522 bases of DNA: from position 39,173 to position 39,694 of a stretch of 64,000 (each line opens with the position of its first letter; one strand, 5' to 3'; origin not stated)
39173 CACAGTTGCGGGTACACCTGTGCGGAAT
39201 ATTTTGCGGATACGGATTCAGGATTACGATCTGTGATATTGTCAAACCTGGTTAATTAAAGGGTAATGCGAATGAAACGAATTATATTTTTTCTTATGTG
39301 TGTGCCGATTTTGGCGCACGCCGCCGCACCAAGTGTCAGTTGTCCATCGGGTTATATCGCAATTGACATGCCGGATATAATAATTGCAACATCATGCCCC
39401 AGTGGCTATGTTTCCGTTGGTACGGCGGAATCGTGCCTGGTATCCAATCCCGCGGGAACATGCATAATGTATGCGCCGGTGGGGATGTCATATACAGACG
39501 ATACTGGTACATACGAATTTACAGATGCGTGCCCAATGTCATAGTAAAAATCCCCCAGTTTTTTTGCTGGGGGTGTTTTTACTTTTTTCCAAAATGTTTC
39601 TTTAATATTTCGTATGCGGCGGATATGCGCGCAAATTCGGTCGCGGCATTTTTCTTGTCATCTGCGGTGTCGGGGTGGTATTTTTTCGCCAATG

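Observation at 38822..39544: Recurring two-gene module for secreted Cys-rich proteins (A/B pairs), three copies in the window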

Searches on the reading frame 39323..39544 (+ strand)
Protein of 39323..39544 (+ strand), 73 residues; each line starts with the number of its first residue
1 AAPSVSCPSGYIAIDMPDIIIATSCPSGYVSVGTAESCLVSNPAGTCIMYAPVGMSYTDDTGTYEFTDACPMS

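Call 35: search_solved_structures(query=A4, max_evalue=10)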
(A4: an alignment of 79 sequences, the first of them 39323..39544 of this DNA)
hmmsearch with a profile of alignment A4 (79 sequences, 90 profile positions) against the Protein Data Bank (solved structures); distinct sequences matched with E-value up to 10: 6.
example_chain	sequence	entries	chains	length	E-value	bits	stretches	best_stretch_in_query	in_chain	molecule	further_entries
9fq7_31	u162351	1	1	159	0.06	16.7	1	50-90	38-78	ISPR1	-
5klc_A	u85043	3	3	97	1.2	12.5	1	38-70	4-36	Carbohydrate binding module E1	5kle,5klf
1h3m_A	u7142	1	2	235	1.7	12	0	8-36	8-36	2-C-METHYL-D-ERYTHRITOL 4-PHOSPHATE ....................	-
1i52_A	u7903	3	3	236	2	11.9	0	7-36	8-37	4-DIPHOSPHOCYTIDYL-2-C-METHYLERYTHRITOL SYNTHASE | 4-DIPHOSPHOCYTIDYL-2-C-METHYLERYTHRITOL SYNTHETASE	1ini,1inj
3n9w_A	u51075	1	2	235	2.1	11.8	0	8-36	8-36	2-C-methyl-D-erythritol 4-phosphate cytidylyltransferase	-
1vgt_A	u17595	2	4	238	2.1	11.8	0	7-36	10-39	2-C-methyl-D-erythritol 4-phosphate cytidylyltransferase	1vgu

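Call 46: predict_structure(alignment_id=A4)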
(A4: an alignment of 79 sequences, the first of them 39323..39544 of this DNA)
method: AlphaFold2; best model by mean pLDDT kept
length: 73 residues; sequences in the alignment: 79
mean_pLDDT: 51.7   pTM: 0.27
mean pLDDT of the five models: 51.7, 46.5, 44.9, 42.9, 39.0
residues with pLDDT >= 90: 0; 70-90: 8; 50-70: 25; < 50: 40
segments of 3 or more residues with pLDDT < 50: 1-15, 20-25, 27-30, 33-43
pLDDT, mean of each block of 10 residues (from residue 1): 36 45 48 46 51 67 68 56
secondary structure, 60 per line:
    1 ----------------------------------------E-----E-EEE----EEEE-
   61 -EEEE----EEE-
elements in order: E49-51 E56-59 E62-65 E70-72
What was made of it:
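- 39266..39544 (+): B2: conserved subunit, 92 aa (90 from M3), signal peptide about 1-19, 5 mature Cys. The model of B alone reaches only pLDDT 52 (call 46).
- Closest known: EGF-like / ephrin-receptor-like. Different: It has five rather than six or eight Cys, and it could not be modelled confidently (call 46).
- B does not fold confidently alone (call 46).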

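Call 51: search_protein_representatives(alignment_id=A4)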
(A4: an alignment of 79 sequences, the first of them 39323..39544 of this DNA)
Query: 79 sequences, 90 profile positions. Proteins with E-value up to 0.001 (for the whole library): 170; up to 1e-10: 99; up to 1e-30: 4. The best 150 are listed.
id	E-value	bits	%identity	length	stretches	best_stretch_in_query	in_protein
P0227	2.9e-35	136.4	-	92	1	1-89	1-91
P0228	3.4e-35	136.2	-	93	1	1-90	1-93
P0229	4.9e-34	132.4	-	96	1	1-90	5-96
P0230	2.8e-32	126.8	-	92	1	1-90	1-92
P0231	9.5e-30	118.7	-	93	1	1-90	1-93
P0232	1.1e-29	118.5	-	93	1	3-90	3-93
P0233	6.5e-29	116.0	-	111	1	1-90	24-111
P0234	1.1e-28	115.2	-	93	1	1-90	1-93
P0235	4.6e-28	113.3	-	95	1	6-90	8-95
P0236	7.0e-28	112.7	-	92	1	1-89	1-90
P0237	1.0e-27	112.2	-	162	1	23-90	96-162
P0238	9.7e-27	109.0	-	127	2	9-89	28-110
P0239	2.2e-25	104.7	-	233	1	16-89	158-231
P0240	2.3e-25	104.6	-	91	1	5-89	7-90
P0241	3.3e-25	104.1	-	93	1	1-89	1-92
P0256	2.3e-21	91.8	-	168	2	13-89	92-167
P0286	2.1e-17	79.1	-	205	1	10-89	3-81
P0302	1.8e-14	69.7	-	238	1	14-90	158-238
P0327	2.6e-10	56.4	-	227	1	1-88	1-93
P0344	4.7e-08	49.1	-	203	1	19-88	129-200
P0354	4.4e-07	46.0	-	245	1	1-89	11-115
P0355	4.7e-07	45.9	-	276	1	22-89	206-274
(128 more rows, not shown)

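Call 74: search_protein_families(library=pfam, alignment_id=A4, max_evalue=1)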
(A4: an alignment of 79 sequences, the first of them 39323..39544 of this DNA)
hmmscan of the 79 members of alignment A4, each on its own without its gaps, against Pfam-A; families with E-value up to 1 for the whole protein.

A. member 1, window:39323-39544:+ (73 aa): 2 families
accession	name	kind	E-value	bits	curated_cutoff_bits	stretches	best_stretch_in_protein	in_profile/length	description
PF12662.13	cEGF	-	0.0064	16.8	26.6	0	24-30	5-11/24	Complement Clr-like EGF-like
PF04942.19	CC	-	0.29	11.7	20.6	0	24-32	18-26/34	CC domain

B. families by the number of members that match (of 79 scanned): 19 families
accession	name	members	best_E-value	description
PF12662.13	cEGF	30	0.00084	Complement Clr-like EGF-like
PF04942.19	CC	21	0.0035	CC domain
PF02682.21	CT_C_D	14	0.0068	Carboxyltransferase domain, subdomain C and D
PF08460.16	SH3_5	12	0.03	Bacterial SH3 domain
PF15913.10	Furin-like_2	11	0.022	Furin-like repeat, cysteine-rich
PF09075.15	STb_secrete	9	0.075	Heat-stable enterotoxin B, secretory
PF06902.16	Fer4_19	5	0.036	Divergent 4Fe-4S mono-cluster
PF14670.12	FXa_inhibition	3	0.051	Coagulation Factor Xa inhibitory site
PF09717.15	CPW_WPC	3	0.055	Plasmodium falciparum domain of unknown function (CPW_WPC)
PF07936.17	Defensin_4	3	0.063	Potassium-channel blocking toxin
PF11912.13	CfaA_B_C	1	0.0059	Counting factor-associated protein A/B/C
PF21364.3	EGF_FBN_1st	1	0.03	Fibrillin, first EGF domain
PF05357.18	Phage_Coat_A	1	0.039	Phage Coat Protein A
PF25585.1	zf-CCCH_DUS3L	1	0.063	DUS3L CCCH zinc finger domain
PF12581.13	DUF3756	1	0.13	Protein of unknown function (DUF3756)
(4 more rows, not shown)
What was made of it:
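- Closest known: EGF-like / ephrin-receptor-like. Same: B's twice-repeated SCPSGY...C motif gives recurrent sub-threshold cEGF, CC and Furin-like hits (30, 21 and 11 of 79 members; call 74).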

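Call 88: list_cluster_members(proteins=[P0239, P0302, P0344, P0327, P0354, P0286, P0355])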
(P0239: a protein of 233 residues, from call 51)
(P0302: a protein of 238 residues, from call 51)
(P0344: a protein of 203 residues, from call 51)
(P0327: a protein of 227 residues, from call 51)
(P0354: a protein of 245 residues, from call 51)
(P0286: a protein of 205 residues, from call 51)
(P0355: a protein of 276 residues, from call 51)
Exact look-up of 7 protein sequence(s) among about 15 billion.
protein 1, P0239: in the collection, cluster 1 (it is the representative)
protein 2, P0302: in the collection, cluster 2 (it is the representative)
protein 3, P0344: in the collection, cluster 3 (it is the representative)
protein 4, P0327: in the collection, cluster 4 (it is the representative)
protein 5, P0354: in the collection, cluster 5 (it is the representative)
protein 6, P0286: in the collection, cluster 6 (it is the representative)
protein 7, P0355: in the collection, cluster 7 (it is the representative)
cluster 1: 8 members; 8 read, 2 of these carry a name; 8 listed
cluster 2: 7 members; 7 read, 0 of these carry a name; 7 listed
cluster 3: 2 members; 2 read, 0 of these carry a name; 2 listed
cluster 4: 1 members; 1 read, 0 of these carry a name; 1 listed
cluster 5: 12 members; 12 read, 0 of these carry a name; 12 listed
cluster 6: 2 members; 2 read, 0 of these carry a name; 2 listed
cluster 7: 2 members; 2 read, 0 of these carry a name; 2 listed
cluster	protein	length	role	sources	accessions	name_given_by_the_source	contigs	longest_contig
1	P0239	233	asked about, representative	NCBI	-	-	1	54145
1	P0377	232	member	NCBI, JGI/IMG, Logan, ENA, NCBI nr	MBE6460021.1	MAG: hypothetical protein E7009_03505 [Alphaproteobacteria bacterium] | hypothetical protein [Alphaproteobacteria bacterium]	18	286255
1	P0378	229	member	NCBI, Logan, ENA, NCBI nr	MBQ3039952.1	MAG: hypothetical protein IJD41_05345 [Alphaproteobacteria bacterium] | hypothetical protein [Alphaproteobacteria bacterium]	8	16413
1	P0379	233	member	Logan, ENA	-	-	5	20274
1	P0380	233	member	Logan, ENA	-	-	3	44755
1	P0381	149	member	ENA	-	-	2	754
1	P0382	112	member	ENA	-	-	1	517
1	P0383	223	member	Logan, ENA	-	-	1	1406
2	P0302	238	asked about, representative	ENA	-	-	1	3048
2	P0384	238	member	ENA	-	-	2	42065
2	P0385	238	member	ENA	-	-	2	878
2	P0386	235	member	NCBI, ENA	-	-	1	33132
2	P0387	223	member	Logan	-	-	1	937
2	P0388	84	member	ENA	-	-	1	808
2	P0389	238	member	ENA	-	-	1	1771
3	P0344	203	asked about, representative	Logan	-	-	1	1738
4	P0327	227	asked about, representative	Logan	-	-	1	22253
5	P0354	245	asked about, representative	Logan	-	-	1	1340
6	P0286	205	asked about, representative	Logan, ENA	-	-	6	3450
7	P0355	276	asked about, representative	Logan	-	-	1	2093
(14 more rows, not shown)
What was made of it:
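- On Obligate heterodimer (Rosetta-stone criterion): They are reproducible across assemblies (call 88).
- The fusion clusters have 8 and 12 members on many contigs, in genomes that also carry split modules (call 88).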

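Call 95: search_protein_families(library=pfam, proteins=[P0355, P0256], max_evalue=0.01)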
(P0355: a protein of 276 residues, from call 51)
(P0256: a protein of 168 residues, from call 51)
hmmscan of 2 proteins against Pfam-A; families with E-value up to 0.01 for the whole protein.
P0355 (276 aa): 3 families
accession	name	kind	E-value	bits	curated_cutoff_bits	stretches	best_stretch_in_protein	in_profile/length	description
PF07699.19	Ephrin_rec_like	-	2.4e-15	56.5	23.1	2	144-189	1-48/48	Tyrosine-protein kinase ephrin type A/B receptor-like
PF07562.20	NCD3G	-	3.4e-05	24.1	38.9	1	136-176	5-52/54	Nine Cysteines Domain of family 3 GPCR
PF23091.2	TNFR_ELAPOR1_6th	-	0.00027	21.2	33.2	0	88-128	1-37/41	ELAPOR1-like, TNF receptor-like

P0256 (168 aa): 2 families
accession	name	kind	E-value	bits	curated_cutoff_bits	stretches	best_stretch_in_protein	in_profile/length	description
PF01114.24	Colipase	-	9e-12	44.9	27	1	22-55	7-40/40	Colipase, N-terminal domain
PF02740.20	Colipase_C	-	0.0041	17.7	23.7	1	66-88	8-30/44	Colipase, C-terminal domain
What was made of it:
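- Closest known: EGF-like / ephrin-receptor-like. Same: B domains occur fused to true Ephrin_rec_like (56.5 bits) and colipase-like (44.9 bits) domains (call 95).
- Extracellular-type fusion partners of B: Ephrin_rec_like at 56.5 bits and colipase-like at 44.9 bits (call 95). B occurs fused to domains that are obligately disulfide-bonded and extracellular (Ephrin_rec_like, colipase-like; call 95).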
